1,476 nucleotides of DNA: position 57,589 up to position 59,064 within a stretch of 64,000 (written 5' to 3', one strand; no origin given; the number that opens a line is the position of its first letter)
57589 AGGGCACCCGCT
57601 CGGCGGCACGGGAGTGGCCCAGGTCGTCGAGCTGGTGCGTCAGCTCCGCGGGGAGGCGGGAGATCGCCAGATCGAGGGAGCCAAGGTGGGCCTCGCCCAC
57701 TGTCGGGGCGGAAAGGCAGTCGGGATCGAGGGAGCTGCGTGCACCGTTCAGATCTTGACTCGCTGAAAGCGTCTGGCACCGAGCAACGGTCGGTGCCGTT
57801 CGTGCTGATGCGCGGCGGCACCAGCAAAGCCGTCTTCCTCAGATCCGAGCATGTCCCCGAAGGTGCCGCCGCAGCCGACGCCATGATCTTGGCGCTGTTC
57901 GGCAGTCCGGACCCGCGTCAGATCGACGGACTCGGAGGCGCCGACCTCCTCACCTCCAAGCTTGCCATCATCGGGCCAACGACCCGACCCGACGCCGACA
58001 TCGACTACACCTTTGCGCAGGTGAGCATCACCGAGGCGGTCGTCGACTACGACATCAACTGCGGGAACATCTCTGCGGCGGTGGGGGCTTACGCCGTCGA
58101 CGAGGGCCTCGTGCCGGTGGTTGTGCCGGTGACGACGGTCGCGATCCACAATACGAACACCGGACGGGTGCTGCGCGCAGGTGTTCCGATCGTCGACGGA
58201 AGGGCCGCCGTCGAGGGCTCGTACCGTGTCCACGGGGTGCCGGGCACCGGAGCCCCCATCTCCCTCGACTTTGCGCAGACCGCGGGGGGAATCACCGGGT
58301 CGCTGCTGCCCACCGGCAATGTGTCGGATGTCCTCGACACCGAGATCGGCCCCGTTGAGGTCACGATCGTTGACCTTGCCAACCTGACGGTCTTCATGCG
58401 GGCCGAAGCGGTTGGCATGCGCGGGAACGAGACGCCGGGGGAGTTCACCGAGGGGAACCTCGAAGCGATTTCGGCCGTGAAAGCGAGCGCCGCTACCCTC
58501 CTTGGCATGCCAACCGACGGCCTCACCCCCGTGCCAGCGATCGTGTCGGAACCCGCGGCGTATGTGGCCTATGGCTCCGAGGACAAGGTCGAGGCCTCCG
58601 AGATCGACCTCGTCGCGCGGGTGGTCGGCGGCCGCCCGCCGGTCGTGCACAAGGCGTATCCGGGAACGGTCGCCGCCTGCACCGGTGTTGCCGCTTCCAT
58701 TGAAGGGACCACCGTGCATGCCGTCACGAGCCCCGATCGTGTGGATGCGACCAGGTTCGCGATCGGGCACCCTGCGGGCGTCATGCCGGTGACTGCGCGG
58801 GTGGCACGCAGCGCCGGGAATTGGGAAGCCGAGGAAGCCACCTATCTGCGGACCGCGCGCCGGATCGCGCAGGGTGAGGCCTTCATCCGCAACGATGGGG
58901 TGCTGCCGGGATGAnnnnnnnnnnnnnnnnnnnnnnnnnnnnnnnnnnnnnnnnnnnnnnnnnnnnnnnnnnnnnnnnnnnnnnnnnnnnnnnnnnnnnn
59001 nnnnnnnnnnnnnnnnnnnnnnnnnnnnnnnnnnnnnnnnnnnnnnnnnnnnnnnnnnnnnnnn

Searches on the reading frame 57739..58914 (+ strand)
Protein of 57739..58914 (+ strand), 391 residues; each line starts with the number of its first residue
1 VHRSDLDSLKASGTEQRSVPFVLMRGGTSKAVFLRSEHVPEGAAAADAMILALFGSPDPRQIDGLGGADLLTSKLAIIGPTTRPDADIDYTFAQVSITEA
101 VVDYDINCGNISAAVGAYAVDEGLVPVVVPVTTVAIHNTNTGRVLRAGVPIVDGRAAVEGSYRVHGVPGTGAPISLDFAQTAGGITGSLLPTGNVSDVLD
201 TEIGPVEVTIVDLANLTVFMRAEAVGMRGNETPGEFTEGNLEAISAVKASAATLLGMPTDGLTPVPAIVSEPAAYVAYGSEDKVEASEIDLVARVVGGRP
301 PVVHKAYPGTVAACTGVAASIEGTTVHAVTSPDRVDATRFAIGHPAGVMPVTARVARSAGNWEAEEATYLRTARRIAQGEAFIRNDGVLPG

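Call 5: search_protein_families(library=pfam, proteins=[window:57739-58914:+])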
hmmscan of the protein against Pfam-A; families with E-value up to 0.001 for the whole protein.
window:57739-58914:+ (391 aa): 1 family
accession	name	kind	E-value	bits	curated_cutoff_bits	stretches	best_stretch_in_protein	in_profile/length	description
PF04303.18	PrpF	-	3.9e-98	329.2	27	1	18-382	3-369/371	PrpF protein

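Call 18: search_protein_families(library=ncbifam, proteins=[window:57739-58914:+], max_evalue=0.00001)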
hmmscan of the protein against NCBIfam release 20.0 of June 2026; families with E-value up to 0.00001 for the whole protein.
window:57739-58914:+ (391 aa): 2 families
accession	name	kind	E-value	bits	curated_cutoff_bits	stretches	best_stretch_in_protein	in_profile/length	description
NF033377.1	OMA_tautomer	equivalog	9.3e-85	284.6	440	1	24-383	1-348/349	4-oxalomesaconate tautomerase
TIGR02334.1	prpF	equivalog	4.8e-66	223.2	440.55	1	16-380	3-382/390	2-methylaconitate cis-trans isomerase PrpF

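Call 23: search_solved_structures(query=window:57739-58914:+, max_evalue=0.00001)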
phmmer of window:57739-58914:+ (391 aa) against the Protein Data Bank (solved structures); distinct sequences matched with E-value up to 0.00001: 8.
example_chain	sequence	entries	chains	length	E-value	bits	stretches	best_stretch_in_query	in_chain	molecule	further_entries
3g7k_A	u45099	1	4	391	1.8e-103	350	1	15-384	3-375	3-methylitaconate isomerase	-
2pvz_A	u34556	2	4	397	1.4e-57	198.9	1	18-382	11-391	PrpF methylaconitate isomerase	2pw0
5k87_A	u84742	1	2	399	4.3e-57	197.3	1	18-382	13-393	2-methyl-aconitate isomerase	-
6otv_A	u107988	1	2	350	2.6e-56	194.7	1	17-383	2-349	Putative isomerase YbhH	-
2h9f_A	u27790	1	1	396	7.9e-53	183.3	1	16-384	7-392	Hypothetical protein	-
6p3j_A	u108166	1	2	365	5.9e-51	177.1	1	17-383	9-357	(4E)-oxalomesaconate Delta-isomerase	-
6p3h_A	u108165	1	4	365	4.8e-50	174.1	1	17-383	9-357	(4E)-oxalomesaconate Delta-isomerase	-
6p3k_A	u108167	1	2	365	2.2e-49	172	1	17-383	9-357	(4E)-oxalomesaconate Delta-isomerase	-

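Call 66: search_solved_structures(query=window:57739-58914:+, max_evalue=1e-60, show_alignments=1)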
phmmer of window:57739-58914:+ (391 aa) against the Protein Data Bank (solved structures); distinct sequences matched with E-value up to 1e-60: 1.
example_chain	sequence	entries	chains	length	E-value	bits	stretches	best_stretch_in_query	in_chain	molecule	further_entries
3g7k_A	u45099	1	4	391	1.8e-103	350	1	15-384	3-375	3-methylitaconate isomerase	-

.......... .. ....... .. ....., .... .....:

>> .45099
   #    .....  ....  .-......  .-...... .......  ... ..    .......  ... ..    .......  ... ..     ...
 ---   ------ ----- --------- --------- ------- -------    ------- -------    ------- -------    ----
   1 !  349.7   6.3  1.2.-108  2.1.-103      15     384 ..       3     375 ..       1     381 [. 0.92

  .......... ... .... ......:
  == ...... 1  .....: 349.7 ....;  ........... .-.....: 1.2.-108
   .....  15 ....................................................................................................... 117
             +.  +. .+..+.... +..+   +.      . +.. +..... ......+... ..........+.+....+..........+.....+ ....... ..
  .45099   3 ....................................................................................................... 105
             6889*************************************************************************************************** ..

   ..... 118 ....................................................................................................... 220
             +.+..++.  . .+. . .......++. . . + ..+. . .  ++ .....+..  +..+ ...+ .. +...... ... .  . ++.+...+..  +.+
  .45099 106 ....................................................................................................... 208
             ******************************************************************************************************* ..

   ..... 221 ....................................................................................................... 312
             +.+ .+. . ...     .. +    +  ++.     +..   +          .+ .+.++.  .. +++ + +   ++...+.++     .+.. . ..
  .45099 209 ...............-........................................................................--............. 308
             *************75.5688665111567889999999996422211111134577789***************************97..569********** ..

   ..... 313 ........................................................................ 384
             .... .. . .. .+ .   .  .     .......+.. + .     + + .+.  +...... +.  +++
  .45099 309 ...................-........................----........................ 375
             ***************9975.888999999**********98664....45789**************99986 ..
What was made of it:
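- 57739..58914 (+): PrpF-superfamily delta-isomerase of the 3-methylitaconate isomerase (Mii) type. The residues aligned to Mii Lys62 and Cys96 are conserved (call 66).
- On 3-Methylitaconate delta-isomerase (Mii, PrpF superfamily): The residues aligned to Mii K62 and C96 are K and C (call 66).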
